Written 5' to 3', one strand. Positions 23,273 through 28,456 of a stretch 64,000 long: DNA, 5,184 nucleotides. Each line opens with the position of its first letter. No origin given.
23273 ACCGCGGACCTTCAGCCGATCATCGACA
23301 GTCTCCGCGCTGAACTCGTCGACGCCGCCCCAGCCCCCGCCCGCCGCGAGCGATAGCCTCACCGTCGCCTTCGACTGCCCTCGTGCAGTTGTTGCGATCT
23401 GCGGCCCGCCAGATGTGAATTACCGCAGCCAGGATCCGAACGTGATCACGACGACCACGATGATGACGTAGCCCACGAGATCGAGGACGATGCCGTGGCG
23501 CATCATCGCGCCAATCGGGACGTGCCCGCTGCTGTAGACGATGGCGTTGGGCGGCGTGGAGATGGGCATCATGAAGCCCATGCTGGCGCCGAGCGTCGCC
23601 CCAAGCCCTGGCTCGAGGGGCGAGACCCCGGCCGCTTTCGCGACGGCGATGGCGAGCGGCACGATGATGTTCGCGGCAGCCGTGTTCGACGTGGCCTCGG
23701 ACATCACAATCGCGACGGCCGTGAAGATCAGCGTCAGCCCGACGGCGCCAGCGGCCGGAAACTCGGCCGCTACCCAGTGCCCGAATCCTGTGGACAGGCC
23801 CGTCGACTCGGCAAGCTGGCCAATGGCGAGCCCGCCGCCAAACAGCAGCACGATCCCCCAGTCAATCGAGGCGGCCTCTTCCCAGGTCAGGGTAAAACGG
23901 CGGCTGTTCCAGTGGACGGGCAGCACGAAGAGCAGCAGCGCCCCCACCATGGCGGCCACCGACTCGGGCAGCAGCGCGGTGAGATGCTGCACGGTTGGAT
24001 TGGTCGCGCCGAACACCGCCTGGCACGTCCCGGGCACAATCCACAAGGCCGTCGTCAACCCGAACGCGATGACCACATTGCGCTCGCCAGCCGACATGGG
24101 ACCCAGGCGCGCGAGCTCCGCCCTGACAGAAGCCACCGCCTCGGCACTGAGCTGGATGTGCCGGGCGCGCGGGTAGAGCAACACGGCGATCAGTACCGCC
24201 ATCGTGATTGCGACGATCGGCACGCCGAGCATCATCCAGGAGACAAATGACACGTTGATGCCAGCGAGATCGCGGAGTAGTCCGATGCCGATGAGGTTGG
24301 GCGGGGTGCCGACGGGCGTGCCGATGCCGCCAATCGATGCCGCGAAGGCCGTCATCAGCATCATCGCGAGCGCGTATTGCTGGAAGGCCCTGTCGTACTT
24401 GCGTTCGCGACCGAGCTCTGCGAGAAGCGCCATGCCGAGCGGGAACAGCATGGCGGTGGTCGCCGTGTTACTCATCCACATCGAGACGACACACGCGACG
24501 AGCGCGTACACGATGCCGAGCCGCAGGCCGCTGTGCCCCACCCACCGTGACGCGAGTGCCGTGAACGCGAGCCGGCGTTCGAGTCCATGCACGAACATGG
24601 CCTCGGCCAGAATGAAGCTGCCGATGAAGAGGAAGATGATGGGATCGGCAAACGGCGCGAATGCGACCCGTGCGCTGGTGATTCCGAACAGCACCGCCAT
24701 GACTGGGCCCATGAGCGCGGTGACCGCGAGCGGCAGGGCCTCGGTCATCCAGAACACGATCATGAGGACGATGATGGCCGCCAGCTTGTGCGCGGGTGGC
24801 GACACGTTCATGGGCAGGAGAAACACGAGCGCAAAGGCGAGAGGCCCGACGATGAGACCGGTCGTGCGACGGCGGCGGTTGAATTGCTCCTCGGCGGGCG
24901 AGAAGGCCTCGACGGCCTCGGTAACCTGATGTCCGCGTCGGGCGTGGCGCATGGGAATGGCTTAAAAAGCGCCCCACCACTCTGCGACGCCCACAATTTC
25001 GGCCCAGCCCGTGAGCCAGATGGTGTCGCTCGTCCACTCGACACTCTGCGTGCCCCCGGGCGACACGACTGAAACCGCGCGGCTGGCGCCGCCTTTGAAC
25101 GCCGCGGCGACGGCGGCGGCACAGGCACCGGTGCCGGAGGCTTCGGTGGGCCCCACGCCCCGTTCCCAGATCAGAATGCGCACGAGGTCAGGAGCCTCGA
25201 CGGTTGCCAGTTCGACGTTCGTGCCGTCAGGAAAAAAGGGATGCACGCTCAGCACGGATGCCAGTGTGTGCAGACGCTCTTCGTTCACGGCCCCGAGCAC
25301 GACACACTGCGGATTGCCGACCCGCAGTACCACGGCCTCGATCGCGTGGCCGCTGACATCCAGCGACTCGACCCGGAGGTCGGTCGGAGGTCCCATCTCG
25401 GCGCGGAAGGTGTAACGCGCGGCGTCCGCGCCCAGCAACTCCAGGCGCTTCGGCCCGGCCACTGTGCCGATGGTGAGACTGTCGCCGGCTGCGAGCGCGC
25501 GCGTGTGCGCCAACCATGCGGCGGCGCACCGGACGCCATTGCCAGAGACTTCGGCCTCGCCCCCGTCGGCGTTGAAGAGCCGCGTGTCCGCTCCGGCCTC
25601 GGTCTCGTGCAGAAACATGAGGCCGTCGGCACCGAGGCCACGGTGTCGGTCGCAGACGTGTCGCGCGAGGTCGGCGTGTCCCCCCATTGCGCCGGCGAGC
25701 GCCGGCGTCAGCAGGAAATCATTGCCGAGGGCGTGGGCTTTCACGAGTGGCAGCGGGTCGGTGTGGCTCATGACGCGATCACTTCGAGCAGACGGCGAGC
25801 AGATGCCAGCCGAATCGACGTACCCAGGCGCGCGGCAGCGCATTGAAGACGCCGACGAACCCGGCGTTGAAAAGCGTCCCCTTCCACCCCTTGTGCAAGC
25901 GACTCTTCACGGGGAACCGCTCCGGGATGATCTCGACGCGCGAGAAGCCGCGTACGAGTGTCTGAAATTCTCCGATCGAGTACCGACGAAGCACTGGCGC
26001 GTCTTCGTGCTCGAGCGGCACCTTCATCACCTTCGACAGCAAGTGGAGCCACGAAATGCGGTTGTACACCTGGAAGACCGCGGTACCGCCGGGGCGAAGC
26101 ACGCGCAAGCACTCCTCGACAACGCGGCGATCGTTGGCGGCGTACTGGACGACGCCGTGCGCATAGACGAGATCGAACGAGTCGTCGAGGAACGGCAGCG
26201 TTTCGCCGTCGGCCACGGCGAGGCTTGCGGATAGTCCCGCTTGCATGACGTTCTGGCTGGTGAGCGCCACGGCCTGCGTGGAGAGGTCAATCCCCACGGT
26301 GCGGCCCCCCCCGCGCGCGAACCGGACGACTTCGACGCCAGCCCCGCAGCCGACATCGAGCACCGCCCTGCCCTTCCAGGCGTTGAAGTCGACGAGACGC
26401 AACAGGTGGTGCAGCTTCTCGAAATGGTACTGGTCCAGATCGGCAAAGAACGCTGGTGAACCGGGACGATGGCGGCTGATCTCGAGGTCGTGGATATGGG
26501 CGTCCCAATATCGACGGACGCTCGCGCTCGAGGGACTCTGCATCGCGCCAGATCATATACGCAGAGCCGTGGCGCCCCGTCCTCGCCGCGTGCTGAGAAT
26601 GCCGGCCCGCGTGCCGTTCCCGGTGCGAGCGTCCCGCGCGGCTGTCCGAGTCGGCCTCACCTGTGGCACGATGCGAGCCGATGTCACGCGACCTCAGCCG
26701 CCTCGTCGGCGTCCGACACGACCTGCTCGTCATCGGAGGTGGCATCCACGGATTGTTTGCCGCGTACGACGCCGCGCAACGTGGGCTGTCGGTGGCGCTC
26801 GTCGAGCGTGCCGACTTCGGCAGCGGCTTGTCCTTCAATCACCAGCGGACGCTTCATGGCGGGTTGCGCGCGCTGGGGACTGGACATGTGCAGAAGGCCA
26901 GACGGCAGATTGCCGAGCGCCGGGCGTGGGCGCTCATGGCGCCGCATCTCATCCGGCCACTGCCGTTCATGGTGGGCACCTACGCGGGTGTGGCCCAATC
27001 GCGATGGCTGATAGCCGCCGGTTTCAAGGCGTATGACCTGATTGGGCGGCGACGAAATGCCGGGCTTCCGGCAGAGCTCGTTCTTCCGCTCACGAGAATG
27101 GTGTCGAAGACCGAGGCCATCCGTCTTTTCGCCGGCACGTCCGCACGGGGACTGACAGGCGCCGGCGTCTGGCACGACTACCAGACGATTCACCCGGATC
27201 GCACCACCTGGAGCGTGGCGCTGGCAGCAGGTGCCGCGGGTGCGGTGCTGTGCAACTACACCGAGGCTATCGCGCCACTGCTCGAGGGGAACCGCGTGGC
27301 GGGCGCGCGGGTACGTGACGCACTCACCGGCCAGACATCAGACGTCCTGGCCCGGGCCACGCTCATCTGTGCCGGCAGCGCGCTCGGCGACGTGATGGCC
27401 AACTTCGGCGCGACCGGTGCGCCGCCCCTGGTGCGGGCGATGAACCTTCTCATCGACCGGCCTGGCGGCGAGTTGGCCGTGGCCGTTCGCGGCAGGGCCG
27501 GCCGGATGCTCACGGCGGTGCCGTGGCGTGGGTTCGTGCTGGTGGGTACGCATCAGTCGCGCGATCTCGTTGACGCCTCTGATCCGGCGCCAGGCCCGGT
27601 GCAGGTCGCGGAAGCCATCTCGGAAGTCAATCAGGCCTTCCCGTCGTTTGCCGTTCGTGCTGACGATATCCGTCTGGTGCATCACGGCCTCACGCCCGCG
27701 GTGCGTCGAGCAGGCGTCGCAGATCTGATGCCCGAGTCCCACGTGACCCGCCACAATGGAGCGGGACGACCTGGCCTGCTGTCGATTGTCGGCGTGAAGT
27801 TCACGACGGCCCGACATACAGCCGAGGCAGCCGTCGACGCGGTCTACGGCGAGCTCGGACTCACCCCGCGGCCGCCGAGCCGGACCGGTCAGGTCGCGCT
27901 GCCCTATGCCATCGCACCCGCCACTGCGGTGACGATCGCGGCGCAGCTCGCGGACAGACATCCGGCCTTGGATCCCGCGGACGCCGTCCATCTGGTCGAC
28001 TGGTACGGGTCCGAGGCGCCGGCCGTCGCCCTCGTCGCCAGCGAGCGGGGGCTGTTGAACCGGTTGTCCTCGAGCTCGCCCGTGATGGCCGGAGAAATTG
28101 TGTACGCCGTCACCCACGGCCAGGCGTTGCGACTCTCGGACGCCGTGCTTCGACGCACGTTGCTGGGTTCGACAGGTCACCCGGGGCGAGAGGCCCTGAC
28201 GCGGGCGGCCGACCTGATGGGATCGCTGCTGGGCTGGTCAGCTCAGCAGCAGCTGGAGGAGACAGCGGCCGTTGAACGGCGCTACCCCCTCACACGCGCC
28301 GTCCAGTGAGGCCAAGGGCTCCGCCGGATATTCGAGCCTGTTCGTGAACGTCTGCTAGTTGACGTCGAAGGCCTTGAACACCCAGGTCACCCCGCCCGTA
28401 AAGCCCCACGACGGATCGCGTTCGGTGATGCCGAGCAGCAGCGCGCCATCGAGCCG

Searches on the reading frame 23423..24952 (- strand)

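Call 42: search_protein_families(library=pfam, proteins=[window:23423-24952:-], max_evalue=0.0001)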
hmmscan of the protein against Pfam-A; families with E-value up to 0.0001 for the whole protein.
window:23423-24952:- (510 aa): 2 families
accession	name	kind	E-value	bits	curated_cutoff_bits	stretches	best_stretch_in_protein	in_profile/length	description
PF00939.25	Na_sulph_symp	-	7.1e-61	207.1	27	1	38-509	12-469/472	Sodium:sulfate symporter transmembrane region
PF03600.22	CitMHS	-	3.9e-44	151.6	31.9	1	65-445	1-328/336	Citrate transporter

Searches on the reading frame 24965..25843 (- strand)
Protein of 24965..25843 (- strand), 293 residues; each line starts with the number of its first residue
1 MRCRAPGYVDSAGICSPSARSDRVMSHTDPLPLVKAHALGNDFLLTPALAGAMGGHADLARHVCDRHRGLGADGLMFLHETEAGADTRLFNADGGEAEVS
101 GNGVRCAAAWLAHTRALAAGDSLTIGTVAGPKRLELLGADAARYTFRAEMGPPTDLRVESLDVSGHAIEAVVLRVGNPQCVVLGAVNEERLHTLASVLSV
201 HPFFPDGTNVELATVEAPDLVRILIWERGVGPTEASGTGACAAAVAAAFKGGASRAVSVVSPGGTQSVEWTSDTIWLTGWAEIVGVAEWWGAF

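Call 42: search_protein_families(library=pfam, proteins=[window:24965-25843:-], max_evalue=0.0001)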
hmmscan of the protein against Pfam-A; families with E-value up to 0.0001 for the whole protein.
window:24965-25843:- (293 aa): 1 family
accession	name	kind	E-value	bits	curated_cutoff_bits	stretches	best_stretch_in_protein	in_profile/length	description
PF01678.24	DAP_epimerase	-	6.5e-38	130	34.7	2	173-279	3-116/121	Diaminopimelate epimerase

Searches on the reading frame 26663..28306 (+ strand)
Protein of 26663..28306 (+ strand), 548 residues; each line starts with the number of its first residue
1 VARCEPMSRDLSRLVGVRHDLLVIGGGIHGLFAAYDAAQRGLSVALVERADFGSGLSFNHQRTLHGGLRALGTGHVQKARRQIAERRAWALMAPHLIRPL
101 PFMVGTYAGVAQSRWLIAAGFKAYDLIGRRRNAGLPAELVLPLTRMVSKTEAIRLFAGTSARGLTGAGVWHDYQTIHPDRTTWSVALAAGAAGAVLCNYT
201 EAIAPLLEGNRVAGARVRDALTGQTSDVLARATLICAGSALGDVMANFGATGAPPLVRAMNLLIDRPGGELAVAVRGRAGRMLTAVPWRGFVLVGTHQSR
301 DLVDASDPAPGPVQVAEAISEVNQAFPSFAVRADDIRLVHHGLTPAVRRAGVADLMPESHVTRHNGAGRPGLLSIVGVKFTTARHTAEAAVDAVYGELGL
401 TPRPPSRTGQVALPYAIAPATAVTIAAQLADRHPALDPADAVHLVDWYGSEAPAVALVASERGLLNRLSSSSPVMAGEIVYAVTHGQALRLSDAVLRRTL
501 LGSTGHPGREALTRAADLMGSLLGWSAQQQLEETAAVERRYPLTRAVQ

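Call 42: search_protein_families(library=pfam, proteins=[window:26663-28306:+], max_evalue=0.0001)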
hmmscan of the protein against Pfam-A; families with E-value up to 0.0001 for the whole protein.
window:26663-28306:+ (548 aa): 5 families
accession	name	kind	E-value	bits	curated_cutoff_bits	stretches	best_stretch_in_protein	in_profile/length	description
PF01266.30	DAO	-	3.3e-31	109.5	27.9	1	20-377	1-345/353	FAD dependent oxidoreductase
PF16901.10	DAO_C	-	1.6e-20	73.7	31.4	1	424-529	17-125/126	C-terminal domain of alpha-glycerophosphate oxidase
PF12831.13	FAD_oxidored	-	1.4e-07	31.6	27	1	20-56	1-37/416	FAD dependent oxidoreductase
PF00890.30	FAD_binding_2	-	2.3e-06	27.5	20.4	1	20-243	1-206/414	FAD binding domain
PF13450.12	NAD_binding_8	-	1.3e-05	25.9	21.9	1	23-62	1-40/68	NAD(P)-binding Rossmann-like domain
